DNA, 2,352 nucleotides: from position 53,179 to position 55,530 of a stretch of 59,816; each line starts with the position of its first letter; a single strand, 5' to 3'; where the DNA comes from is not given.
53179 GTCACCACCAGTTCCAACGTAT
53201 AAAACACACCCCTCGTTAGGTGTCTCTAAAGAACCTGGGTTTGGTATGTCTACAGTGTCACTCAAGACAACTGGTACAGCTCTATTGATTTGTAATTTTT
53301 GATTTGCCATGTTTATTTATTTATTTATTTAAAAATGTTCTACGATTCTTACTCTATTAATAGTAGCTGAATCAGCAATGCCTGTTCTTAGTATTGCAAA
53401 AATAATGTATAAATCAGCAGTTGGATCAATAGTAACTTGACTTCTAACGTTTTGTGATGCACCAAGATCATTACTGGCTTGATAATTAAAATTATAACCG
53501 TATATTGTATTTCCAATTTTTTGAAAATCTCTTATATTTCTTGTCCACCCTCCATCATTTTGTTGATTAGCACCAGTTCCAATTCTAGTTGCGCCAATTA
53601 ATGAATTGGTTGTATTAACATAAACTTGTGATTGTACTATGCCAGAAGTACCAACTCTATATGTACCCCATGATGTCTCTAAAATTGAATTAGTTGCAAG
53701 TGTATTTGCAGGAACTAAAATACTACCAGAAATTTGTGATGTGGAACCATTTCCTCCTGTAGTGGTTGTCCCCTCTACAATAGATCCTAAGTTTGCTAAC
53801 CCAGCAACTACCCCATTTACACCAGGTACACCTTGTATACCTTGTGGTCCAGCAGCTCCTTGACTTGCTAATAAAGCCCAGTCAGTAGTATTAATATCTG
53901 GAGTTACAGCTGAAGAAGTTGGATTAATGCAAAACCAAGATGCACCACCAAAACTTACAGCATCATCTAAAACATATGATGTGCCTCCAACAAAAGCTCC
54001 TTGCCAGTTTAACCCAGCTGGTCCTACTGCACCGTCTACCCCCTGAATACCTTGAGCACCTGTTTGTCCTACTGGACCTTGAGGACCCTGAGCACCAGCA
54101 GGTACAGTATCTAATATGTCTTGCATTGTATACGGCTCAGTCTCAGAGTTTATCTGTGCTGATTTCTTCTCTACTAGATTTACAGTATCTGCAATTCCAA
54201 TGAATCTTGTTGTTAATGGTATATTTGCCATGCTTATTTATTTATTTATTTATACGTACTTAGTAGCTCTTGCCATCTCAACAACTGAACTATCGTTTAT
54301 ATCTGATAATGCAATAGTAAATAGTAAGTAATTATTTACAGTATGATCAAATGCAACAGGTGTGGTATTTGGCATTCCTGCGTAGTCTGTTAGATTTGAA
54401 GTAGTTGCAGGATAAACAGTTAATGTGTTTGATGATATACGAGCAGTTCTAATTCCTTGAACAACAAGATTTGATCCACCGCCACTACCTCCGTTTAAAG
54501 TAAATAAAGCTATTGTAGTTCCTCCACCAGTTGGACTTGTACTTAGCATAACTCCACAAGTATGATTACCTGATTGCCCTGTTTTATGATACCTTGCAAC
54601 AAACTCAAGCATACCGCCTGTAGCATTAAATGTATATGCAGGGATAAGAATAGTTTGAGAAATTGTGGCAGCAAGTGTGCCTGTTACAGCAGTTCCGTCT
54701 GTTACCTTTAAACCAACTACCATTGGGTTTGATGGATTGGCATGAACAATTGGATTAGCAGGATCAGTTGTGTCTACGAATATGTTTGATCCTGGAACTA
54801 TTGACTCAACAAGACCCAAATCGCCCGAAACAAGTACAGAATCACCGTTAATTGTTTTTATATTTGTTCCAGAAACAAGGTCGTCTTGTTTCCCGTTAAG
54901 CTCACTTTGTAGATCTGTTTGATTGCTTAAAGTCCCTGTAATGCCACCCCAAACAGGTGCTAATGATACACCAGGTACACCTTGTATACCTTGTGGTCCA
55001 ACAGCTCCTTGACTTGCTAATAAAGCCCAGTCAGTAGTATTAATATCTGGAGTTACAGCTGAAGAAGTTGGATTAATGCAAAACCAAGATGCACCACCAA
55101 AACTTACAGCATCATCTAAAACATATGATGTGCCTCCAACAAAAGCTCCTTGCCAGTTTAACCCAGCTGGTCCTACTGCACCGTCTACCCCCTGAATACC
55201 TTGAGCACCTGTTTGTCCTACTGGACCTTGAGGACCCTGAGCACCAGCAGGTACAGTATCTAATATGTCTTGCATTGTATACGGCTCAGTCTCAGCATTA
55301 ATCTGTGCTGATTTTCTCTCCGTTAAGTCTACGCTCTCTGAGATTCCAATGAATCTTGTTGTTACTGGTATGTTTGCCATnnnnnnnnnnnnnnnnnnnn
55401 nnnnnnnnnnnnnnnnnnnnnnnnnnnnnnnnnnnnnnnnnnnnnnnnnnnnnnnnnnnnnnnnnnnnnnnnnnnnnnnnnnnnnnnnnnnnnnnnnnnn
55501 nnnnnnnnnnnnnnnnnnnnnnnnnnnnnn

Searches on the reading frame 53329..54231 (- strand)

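Call 21: search_protein_families(library=phrogs, proteins=[window:53329-54231:-], max_evalue=0.00001)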
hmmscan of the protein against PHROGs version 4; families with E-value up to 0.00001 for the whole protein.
window:53329-54231:- (300 aa): 4 families
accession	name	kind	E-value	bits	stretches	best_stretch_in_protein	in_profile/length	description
phrog_5073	-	tail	1.2e-24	88.3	1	38-140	176-276/519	tail fiber protein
phrog_29268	-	unknown function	5e-12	45.8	1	42-181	329-460/653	-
phrog_22681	-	DNA, RNA and nucleotide metabolism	1.3e-07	32.6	1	45-82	113-150/157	DNA polymerase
phrog_1806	-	tail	7.4e-06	26.5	0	42-74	181-213/276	collagen like minor tail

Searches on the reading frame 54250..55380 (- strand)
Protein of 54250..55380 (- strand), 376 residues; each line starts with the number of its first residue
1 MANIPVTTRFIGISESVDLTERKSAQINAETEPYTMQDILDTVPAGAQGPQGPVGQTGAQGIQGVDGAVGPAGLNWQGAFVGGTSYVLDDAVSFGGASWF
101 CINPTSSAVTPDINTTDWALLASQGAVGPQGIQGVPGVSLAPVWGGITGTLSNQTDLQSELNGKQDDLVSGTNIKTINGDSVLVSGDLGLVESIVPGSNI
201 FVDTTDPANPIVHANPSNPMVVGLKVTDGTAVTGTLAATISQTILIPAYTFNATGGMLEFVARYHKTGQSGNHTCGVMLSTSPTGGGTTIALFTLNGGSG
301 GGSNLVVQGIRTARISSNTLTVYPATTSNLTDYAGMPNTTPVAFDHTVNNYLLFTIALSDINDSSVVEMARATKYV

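Call 21: search_protein_families(library=phrogs, proteins=[window:54250-55380:-], max_evalue=0.00001)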
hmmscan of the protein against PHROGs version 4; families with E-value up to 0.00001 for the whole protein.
window:54250-55380:- (376 aa): 4 families
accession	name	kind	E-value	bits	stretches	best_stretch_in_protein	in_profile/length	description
phrog_5073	-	tail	1.8e-24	87.7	1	38-137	176-273/519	tail fiber protein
phrog_29268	-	unknown function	1.2e-13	51.1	1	41-152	328-433/653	-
phrog_22681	-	DNA, RNA and nucleotide metabolism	1.2e-06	29.5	1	45-82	113-150/157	DNA polymerase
phrog_1658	-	unknown function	1.3e-06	29.4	1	37-174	46-139/239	-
